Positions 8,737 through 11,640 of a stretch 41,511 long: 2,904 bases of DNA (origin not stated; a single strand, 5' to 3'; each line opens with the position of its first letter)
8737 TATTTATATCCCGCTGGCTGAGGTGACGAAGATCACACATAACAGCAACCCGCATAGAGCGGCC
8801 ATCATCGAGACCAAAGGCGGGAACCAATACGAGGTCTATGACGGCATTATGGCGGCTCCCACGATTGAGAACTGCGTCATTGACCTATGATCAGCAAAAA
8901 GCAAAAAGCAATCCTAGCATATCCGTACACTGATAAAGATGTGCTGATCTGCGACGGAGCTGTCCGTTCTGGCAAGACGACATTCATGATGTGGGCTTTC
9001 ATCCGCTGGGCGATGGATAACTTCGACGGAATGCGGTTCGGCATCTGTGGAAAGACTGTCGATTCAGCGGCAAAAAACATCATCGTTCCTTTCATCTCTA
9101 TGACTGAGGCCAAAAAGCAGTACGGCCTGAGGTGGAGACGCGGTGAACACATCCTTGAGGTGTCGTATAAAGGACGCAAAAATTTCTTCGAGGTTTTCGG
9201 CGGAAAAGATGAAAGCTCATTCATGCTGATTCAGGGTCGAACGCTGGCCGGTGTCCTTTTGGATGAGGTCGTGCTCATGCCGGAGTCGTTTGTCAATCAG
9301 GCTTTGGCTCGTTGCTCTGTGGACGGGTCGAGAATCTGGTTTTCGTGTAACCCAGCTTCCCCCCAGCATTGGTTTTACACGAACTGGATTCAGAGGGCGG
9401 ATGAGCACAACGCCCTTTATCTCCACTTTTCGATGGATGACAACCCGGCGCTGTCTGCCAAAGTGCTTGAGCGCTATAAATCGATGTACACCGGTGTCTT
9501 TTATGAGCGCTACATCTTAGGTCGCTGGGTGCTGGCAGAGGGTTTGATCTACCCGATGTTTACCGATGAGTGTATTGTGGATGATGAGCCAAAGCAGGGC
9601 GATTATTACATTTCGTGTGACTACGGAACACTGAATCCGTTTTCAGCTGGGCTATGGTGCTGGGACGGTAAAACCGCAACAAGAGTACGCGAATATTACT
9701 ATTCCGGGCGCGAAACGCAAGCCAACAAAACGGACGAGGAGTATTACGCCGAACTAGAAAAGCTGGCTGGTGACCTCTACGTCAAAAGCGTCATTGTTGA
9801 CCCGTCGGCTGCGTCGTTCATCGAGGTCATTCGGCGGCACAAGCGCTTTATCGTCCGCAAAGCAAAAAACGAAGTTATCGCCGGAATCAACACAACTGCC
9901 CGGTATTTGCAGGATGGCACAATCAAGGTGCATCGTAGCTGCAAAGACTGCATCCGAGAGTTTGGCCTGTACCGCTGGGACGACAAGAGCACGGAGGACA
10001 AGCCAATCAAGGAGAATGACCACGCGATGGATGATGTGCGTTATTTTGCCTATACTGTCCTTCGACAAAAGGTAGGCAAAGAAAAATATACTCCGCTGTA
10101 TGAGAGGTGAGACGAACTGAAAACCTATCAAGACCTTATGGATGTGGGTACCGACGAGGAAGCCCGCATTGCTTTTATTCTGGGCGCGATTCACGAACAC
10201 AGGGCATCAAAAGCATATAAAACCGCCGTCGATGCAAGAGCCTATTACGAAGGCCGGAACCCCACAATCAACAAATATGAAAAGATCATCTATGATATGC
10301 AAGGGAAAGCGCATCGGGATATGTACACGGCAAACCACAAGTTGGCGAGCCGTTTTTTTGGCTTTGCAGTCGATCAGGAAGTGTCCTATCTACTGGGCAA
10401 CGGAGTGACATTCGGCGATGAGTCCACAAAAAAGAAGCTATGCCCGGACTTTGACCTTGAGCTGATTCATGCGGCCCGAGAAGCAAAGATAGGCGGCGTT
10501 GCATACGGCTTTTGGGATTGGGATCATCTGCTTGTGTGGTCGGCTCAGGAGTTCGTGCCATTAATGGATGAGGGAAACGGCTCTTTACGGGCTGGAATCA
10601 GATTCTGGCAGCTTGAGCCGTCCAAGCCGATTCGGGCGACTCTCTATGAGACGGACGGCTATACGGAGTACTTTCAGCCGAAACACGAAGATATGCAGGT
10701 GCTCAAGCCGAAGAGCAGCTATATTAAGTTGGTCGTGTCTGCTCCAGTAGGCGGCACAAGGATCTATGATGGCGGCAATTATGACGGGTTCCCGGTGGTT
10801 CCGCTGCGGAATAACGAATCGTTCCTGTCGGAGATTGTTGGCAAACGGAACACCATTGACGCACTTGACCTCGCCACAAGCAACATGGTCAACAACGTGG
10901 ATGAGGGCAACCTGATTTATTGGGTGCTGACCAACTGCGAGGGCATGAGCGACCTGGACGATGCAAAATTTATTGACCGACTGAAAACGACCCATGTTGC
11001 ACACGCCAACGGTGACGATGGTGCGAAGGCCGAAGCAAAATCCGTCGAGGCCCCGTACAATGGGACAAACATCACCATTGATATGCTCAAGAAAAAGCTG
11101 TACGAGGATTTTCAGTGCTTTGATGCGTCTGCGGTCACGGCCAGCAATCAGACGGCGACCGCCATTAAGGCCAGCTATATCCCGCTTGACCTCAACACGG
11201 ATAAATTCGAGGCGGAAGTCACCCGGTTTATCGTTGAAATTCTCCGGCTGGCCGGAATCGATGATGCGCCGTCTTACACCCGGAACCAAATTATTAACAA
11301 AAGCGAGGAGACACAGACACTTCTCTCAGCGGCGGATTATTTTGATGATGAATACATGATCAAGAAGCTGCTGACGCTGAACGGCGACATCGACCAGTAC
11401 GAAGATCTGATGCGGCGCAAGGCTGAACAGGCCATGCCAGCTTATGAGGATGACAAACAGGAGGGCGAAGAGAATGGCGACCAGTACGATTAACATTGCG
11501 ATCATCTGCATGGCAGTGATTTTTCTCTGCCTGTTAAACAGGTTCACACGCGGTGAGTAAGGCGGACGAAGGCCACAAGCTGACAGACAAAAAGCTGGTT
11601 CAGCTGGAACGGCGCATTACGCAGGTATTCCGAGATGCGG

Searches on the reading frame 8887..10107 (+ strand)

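Call 34: search_protein_families(library=pfam, proteins=[window:8887-10107:+], max_evalue=0.01)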
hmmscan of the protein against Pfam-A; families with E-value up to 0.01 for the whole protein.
window:8887-10107:+ (407 aa): 2 families
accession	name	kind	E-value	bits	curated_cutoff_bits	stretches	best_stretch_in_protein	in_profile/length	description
PF03237.21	Terminase_6N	-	4.3e-11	43.3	22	1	24-224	4-210/215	Terminase large subunit, T4likevirus-type, N-terminal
PF04466.19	Terminase_3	-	4.7e-06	26.7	23.2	1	146-202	127-188/201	Phage terminase large subunit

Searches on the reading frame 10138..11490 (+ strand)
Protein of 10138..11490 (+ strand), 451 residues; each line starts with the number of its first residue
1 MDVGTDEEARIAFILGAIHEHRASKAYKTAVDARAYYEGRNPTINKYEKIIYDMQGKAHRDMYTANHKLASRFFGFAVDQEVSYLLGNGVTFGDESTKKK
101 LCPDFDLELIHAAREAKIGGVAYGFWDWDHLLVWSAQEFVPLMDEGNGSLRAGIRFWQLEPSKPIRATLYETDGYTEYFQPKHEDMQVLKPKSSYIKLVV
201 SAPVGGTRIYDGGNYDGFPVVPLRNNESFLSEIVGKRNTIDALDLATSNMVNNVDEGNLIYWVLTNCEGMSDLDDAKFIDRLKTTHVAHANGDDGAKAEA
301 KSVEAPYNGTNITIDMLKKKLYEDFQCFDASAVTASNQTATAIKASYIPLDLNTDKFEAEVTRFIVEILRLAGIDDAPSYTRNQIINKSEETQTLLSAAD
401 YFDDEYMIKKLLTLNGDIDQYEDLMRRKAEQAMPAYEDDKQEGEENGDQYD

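Call 34: search_protein_families(library=pfam, proteins=[window:10138-11490:+], max_evalue=0.01)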
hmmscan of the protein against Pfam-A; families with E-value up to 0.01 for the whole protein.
window:10138-11490:+ (451 aa): 1 family
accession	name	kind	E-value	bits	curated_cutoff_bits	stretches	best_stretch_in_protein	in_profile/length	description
PF05133.19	SPP1_portal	-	5.5e-35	121.6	25.5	1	30-427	15-409/416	Phage portal protein, SPP1 Gp6-like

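Call 111: search_dna_similar(query=window:10138-11490:+, collection=phages, mode=protein, max_evalue=1e-20, max_rows=10)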
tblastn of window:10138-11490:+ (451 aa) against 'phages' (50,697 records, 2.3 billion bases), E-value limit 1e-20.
Records with a match: 22; places in all: 22; records where one place covers at least 80% of the query: 22.
Best place of each record, by identity: 60-80% 2; <60% 20.
By first word of the organism name: Clostridium 15; Bacteriophage 4; Flavonifractor 1; Dulem 1; Butyrivibrio 1.
By host as written in the record: Clostridium perfringens 12; - 4; Flavonifractor plautii 1; Propithecus coquereli 1; Butyrivibrio fibrisolvens DSM 3071 1; Clostridium perfringens JCM 1290 1; Clostridium perfringens 2589 1; Clostridium perfringens 012 1.
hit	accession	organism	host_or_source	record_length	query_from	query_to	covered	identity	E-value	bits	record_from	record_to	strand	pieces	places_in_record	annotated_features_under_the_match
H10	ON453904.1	Flavonifractor phage Chenonceau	Flavonifractor plautii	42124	3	428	94%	69.0%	0e+0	612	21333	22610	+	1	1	portal protein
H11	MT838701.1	Bacteriophage sp.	human fecal samples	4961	3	448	99%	64.1%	0e+0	600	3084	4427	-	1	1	record has no annotation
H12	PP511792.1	Dulem virus 33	Propithecus coquereli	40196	3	433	96%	46.2%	2e-122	397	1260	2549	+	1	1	portal protein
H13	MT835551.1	Bacteriophage sp.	human fecal samples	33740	7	428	94%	44.3%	3e-113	371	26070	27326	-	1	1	record has no annotation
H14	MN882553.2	Butyrivibrio virus Ceridwen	Butyrivibrio fibrisolvens DSM 3071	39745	3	427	94%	41.4%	2e-98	329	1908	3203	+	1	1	portal protein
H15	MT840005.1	Bacteriophage sp.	human fecal samples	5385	13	393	84%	37.7%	1e-72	254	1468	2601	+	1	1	record has no annotation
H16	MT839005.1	Bacteriophage sp.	human fecal samples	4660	8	414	90%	34.3%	4e-64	229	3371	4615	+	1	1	record has no annotation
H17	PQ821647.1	Clostridium phage HMD-PC1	Clostridium perfringens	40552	10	399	86%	32.1%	3e-55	203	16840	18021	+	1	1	portal protein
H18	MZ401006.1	Clostridium phage CPQ4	Clostridium perfringens JCM 1290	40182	10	399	86%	32.1%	3e-55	203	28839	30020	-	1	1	portal protein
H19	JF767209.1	Clostridium phage phiCP34O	Clostridium perfringens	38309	10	399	86%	31.9%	5e-55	203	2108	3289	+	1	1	phage portal protein SPP1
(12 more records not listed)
